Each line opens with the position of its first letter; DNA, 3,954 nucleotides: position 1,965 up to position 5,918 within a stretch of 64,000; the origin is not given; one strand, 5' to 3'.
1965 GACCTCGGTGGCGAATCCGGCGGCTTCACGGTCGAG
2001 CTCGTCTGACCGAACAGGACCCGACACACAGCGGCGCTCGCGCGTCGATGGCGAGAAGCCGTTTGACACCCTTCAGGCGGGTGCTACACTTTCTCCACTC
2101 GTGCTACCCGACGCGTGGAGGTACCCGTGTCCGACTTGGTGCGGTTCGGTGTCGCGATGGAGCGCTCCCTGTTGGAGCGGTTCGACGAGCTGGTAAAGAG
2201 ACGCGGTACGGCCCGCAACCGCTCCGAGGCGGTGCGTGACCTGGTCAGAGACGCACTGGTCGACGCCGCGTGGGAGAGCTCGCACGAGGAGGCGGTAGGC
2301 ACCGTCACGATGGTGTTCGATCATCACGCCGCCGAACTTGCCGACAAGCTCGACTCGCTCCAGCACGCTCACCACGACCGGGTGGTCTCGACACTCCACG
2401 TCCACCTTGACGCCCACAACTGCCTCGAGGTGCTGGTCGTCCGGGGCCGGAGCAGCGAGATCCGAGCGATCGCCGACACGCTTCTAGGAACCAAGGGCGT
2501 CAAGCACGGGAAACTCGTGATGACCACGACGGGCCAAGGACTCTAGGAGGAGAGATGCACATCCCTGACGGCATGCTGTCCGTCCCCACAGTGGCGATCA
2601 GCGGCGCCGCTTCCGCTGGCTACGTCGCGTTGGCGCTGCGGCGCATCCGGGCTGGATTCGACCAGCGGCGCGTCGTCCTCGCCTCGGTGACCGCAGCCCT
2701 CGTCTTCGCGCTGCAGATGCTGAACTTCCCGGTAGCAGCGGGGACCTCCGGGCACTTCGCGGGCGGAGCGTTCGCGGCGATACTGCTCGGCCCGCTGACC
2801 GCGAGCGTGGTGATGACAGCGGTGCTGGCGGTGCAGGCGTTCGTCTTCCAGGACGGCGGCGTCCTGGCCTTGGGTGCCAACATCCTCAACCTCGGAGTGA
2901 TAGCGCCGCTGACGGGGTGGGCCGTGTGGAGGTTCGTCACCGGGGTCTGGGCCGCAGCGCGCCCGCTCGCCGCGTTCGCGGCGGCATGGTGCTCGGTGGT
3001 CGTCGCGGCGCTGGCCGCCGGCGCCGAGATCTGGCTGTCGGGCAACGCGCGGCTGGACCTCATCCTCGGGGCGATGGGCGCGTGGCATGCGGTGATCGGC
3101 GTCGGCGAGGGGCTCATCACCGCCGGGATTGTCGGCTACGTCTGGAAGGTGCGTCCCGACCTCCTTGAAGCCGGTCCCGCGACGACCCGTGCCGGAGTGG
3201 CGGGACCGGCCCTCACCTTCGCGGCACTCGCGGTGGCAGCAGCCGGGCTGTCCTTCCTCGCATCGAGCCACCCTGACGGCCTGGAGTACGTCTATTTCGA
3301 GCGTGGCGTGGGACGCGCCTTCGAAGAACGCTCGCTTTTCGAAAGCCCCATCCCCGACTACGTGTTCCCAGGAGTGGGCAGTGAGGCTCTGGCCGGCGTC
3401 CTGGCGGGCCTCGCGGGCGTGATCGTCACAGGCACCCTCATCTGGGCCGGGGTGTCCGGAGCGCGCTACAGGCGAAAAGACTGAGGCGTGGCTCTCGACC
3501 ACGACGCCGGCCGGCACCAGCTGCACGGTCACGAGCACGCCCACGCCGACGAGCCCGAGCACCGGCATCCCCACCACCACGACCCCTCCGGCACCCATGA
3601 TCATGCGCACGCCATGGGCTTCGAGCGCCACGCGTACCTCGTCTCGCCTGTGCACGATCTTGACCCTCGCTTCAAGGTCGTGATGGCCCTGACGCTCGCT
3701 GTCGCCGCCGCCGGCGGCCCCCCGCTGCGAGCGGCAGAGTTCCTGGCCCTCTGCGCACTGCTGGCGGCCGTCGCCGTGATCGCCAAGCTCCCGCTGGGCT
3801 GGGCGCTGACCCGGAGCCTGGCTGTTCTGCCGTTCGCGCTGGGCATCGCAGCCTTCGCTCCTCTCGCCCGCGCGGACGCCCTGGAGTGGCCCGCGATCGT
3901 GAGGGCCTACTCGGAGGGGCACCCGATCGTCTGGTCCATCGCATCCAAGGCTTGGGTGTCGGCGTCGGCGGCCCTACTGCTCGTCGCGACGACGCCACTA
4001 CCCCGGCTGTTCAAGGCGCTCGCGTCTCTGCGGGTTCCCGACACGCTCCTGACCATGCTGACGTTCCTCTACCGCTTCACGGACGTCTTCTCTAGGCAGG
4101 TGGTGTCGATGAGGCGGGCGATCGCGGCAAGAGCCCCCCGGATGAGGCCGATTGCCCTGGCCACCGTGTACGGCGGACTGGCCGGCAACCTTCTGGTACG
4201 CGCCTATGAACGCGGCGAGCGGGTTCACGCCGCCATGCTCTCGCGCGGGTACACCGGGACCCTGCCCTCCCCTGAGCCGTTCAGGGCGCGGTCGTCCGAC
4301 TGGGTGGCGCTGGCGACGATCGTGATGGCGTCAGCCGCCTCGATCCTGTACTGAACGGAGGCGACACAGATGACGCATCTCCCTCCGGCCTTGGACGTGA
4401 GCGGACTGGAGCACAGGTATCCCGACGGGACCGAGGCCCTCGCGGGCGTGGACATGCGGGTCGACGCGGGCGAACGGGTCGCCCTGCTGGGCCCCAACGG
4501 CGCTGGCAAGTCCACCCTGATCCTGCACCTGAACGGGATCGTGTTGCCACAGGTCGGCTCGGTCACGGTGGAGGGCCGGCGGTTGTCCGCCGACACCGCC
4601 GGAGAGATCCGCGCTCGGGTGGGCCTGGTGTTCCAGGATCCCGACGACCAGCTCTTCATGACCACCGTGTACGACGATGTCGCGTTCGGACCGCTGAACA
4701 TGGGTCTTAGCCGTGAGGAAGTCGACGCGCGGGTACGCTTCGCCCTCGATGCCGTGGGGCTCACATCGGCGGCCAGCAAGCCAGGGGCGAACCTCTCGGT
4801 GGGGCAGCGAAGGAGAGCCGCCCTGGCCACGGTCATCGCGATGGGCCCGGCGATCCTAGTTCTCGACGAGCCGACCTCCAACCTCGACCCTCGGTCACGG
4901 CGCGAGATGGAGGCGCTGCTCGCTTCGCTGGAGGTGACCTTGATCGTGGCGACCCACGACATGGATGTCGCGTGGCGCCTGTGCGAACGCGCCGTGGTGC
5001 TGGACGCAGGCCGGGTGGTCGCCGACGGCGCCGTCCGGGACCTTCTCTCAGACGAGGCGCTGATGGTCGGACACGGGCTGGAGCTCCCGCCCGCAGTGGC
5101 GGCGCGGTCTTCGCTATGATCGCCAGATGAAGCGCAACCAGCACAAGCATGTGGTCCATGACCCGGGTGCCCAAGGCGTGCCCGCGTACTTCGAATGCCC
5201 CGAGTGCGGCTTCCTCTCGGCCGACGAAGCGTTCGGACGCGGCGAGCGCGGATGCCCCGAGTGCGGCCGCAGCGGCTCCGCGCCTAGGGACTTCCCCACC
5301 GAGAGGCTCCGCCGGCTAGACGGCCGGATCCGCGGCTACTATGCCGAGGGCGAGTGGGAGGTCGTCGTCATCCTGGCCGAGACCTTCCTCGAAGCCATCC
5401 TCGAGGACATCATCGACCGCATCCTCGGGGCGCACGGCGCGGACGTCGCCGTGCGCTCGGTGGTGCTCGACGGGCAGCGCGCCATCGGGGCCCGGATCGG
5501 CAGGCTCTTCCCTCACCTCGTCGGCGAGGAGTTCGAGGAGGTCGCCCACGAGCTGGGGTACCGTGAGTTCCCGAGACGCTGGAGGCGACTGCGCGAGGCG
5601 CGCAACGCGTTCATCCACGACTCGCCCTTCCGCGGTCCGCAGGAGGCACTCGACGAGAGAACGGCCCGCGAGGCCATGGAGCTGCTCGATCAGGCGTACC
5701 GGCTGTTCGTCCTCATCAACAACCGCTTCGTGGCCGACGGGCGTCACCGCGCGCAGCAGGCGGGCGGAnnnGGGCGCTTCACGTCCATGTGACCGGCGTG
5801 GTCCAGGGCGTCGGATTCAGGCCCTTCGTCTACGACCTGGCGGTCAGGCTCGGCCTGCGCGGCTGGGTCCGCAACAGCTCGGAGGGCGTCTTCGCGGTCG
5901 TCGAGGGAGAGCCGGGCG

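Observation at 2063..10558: Single nikR-led super-operon joining a Ni/Co ECF importer to hypFCDE, with no hypA/hypB and no hydrogenase structural genes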

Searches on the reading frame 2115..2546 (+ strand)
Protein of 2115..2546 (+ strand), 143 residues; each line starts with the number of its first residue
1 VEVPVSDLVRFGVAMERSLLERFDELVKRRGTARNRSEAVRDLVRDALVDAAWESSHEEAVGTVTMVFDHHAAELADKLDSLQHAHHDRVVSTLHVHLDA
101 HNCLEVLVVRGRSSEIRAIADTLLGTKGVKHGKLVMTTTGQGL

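Call 3: search_protein_families(library=pfam, proteins=[window:2115-2546:+])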
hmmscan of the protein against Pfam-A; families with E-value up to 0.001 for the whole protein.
window:2115-2546:+ (143 aa): 2 families
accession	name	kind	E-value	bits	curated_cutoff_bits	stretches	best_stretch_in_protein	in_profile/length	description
PF08753.17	NikR_C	-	5.1e-31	107.1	22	1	61-137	1-77/77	NikR C terminal nickel binding domain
PF01402.27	RHH_1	-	4.9e-07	29.9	20.5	1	10-48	1-37/39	Ribbon-helix-helix protein, copG family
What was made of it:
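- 2127..2546 (+): nikR, a nickel-responsive ribbon-helix-helix repressor (139 aa). RHH_1 plus NikR_C (call 3).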

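Call 4: search_protein_families(library=ncbifam, proteins=[window:2115-2546:+])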
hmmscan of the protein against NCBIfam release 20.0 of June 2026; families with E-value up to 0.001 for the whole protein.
window:2115-2546:+ (143 aa): 5 families
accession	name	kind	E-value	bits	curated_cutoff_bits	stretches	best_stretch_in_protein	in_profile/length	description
NF003381.0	PRK04460.1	equivalog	5.1e-62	208.1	105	1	7-143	3-138/139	nickel-responsive transcriptional regulator NikR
NF002815.0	PRK02967.1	equivalog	9.8e-39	132.6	83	1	10-138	3-131/139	nickel-responsive transcriptional regulator NikR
NF002169.0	PRK01002.1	subfamily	3.4e-37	127.5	111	1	7-141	3-137/141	nickel responsive regulator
NF001884.0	PRK00630.1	subfamily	1e-36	126.3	119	1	6-138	8-142/148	nickel responsive regulator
TIGR02793.1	nikR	equivalog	4.4e-34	117.6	175.45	1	10-136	2-127/129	nickel-responsive transcriptional regulator NikR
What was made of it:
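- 2127..2546 (+): NF003381 scores 208 bits against a cut-off of 105 (call 4).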

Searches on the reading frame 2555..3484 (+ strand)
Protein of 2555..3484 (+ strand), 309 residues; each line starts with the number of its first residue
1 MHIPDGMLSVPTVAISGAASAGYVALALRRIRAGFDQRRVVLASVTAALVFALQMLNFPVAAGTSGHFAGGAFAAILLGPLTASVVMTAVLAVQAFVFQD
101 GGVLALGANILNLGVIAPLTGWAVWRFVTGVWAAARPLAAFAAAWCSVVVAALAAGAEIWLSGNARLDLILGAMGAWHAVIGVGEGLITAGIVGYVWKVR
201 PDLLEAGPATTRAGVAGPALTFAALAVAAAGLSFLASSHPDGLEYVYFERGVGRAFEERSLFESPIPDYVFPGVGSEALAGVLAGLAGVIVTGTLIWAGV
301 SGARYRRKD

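Call 3: search_protein_families(library=pfam, proteins=[window:2555-3484:+])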
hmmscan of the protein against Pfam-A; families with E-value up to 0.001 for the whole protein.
window:2555-3484:+ (309 aa): 2 families
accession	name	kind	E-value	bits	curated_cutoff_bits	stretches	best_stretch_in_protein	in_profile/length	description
PF01891.21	CbiM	-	1.9e-57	194.9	23.1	1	2-203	1-205/205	Cobalt uptake substrate-specific transmembrane region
PF13190.11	PDGLE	-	1.2e-10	41.5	27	1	220-299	5-96/102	PDGLE domain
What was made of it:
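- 2555..3484 (+): nik/cbi(MN): the ECF substrate-capture component fused to a PDGLE (N-like) domain. CbiM at 1.9e-57 and PDGLE at 1.2e-10 (call 3).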

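Call 4: search_protein_families(library=ncbifam, proteins=[window:2555-3484:+])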
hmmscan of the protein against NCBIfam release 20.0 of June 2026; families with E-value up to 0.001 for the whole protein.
window:2555-3484:+ (309 aa): 14 families
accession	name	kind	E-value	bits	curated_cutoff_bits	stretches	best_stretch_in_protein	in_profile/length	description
NF004902.0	PRK06265.1-1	equivalog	5.2e-49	166.8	219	1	1-206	1-205/213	cobalt transporter CbiM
NF005598.0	PRK07331.1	equivalog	6.7e-42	144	401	1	1-292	1-308/323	cobalt transporter CbiM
NF008873.0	PRK11909.1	equivalog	1.8e-37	129.4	225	1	1-198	1-211/230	cobalt transporter CbiM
NF006184.0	PRK08319.1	equivalog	3.4e-25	88.9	180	1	1-206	1-214/224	energy-coupling factor ABC transporter permease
TIGR00123.1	cbiM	equivalog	4.2e-19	69.3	184.15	1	22-205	25-213/214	cobalt ECF transporter S component CbiM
NF004905.0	PRK06265.1-5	equivalog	2.1e-17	63.9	173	1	1-207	1-200/205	cobalt transporter CbiM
NF004903.0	PRK06265.1-3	equivalog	3e-16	59.5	193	1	1-211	2-205/211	cobalt transporter CbiM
NF004907.0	PRK06265.2-2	subfamily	8.5e-14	51.6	200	1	1-207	21-220/221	cobalt transporter CbiM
NF004908.0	PRK06265.2-3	equivalog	1.5e-11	44.7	205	1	1-211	1-204/211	cobalt transporter CbiM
NF004906.0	PRK06265.2-1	equivalog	1.4e-10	41.4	205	1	1-205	1-210/212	cobalt transporter CbiM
NF004909.0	PRK06265.2-5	equivalog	5.2e-10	39.7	172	1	1-205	1-195/196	cobalt transporter CbiM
NF004932.0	PRK06287.1-3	equivalog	6.4e-08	32.9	191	1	229-297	20-86/105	cobalt transport protein CbiN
NF004934.0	PRK06287.1-5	equivalog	0.00051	20.1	115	0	227-291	17-84/99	cobalt transport protein CbiN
NF004930.0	PRK06287.1-1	subfamily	0.00096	19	142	0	226-247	16-36/110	cobalt transport protein CbiN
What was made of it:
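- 2555..3484 (+): All CbiM equivalog models score below their cut-offs (call 4).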

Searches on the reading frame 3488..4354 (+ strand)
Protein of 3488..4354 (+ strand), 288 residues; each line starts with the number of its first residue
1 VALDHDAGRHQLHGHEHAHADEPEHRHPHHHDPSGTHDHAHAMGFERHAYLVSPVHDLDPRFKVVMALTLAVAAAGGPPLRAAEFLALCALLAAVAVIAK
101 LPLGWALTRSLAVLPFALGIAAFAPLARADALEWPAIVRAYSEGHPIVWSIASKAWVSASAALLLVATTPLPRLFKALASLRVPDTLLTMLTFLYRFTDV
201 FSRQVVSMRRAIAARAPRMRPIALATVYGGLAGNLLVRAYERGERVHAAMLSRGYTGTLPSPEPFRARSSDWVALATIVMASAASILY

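Call 3: search_protein_families(library=pfam, proteins=[window:3488-4354:+])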
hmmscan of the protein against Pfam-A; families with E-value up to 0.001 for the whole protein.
window:3488-4354:+ (288 aa): 1 family
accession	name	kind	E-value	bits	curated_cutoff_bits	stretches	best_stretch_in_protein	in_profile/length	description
PF02361.21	CbiQ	-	1.4e-27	97.2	25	1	53-257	3-210/216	Cobalt transport protein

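Call 4: search_protein_families(library=ncbifam, proteins=[window:3488-4354:+])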
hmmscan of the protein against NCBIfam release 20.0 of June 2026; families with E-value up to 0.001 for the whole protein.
window:3488-4354:+ (288 aa): 2 families
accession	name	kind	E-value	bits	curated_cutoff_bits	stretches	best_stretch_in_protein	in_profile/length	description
TIGR02454.1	ECF_T_CbiQ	equivalog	1.8e-33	116.1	111.8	1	58-253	1-200/200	cobalt ECF transporter T component CbiQ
NF012029.0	PRK15485.1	equivalog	9.4e-06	25.7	303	1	45-243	4-207/225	energy-coupling factor ABC transporter transmembrane protein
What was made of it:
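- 3488..4354 (+): nik/cbiQ (T component) with a His-rich N-terminal tail. About 18 His fall in the first 48 residues, encoded by roughly 3488-3630. TIGR02454 scores 116.1 against a cut-off of 111.8 (call 4).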

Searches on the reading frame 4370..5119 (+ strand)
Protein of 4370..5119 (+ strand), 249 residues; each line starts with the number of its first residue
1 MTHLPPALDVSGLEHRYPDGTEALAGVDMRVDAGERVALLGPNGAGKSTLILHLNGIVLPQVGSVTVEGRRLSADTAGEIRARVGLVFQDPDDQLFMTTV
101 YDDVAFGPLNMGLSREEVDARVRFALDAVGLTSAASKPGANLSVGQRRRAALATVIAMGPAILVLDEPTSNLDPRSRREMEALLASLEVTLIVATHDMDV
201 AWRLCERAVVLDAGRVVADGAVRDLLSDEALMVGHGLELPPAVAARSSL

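Call 3: search_protein_families(library=pfam, proteins=[window:4370-5119:+])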
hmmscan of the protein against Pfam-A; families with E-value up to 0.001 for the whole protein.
window:4370-5119:+ (249 aa): 4 families
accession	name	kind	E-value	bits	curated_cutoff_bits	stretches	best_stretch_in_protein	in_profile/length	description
PF00005.33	ABC_tran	-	1.2e-30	107.4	25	1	25-170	2-137/137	ABC transporter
PF13304.12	AAA_21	-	1.7e-09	38.6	27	1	141-197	237-299/304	AAA domain, putative AbiEii toxin, Type IV TA system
PF02463.25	SMC_N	-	5.2e-05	23.2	40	1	37-200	27-201/220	RecF/RecN/SMC N terminal domain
PF13555.12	AAA_29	-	0.00045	20.3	27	1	26-51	14-39/61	P-loop containing region of AAA domain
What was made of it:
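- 4370..5119 (+): nik/cbiO, the ECF ATPase. ABC_tran (call 3).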

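Call 4: search_protein_families(library=ncbifam, proteins=[window:4370-5119:+])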
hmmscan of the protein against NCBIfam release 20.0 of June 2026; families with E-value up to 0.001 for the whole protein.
window:4370-5119:+ (249 aa): 189 families (the best 25 are shown)
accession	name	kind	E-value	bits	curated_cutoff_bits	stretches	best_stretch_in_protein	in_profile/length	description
TIGR04521.1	ECF_ATPase_2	equivalog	5e-68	229.2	330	1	11-245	4-252/279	energy-coupling factor transporter ATPase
NF010157.0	PRK13636.1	equivalog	1.1e-67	228.2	463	1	8-240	6-244/285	cobalt transporter ATP-binding subunit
TIGR04520.1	ECF_ATPase_1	equivalog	4.8e-66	222.9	315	1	9-244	2-242/269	energy-coupling factor transporter ATPase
TIGR01166.1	cbiO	subfamily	5.1e-63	212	211.8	1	17-201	1-190/190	cobalt ABC transporter, ATP-binding protein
NF010171.0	PRK13652.1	equivalog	6.5e-61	205.9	476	1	10-241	6-241/277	cobalt transporter ATP-binding subunit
NF010156.0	PRK13635.1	equivalog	7.1e-59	199.2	392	1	8-244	6-246/279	energy-coupling factor ABC transporter ATP-binding protein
NF010155.0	PRK13634.1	equivalog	3.6e-57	193.9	413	1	17-246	16-254/290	energy-coupling factor ABC transporter ATP-binding protein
NF010158.0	PRK13637.1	equivalog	2.4e-55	187.7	390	1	18-240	17-247/287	energy-coupling factor transporter ATPase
NF010170.0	PRK13651.1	equivalog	4.2e-50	170.4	432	2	77-237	100-264/308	cobalt transporter ATP-binding subunit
TIGR01188.1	drrA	subfamily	1.6e-43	149.2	312.45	1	19-225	4-211/302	daunorubicin resistance ABC transporter, ATP-binding protein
TIGR03265.1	PhnT2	equivalog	2.1e-42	145.6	457.7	1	8-224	5-221/353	putative 2-aminoethylphosphonate ABC transporter ATP-binding protein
NF010166.0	PRK13646.1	equivalog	3.7e-41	141.3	458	1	20-243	19-251/286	energy-coupling factor transporter ATPase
TIGR03375.1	type_I_sec_LssB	subfamily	4.2e-41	141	693.1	1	8-226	466-689/696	type I secretion system permease/ATPase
NF010153.0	PRK13631.1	equivalog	1.9e-40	138.8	463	1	33-244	51-282/320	cobalt transporter ATP-binding subunit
TIGR03864.1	PQQ_ABC_ATP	hypoth_equivalog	2.9e-39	134.9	302.25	1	7-228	1-222/236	ABC transporter, ATP-binding subunit, PQQ-dependent alcohol dehydrogenase system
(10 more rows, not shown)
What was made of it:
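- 4370..5119 (+): TIGR01166 scores 212.0 against a cut-off of 211.8 (call 4).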

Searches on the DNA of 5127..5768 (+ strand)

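Call 59: search_rna_families(sources=[L027, L031, L049, L063, L068], threshold=gathering)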
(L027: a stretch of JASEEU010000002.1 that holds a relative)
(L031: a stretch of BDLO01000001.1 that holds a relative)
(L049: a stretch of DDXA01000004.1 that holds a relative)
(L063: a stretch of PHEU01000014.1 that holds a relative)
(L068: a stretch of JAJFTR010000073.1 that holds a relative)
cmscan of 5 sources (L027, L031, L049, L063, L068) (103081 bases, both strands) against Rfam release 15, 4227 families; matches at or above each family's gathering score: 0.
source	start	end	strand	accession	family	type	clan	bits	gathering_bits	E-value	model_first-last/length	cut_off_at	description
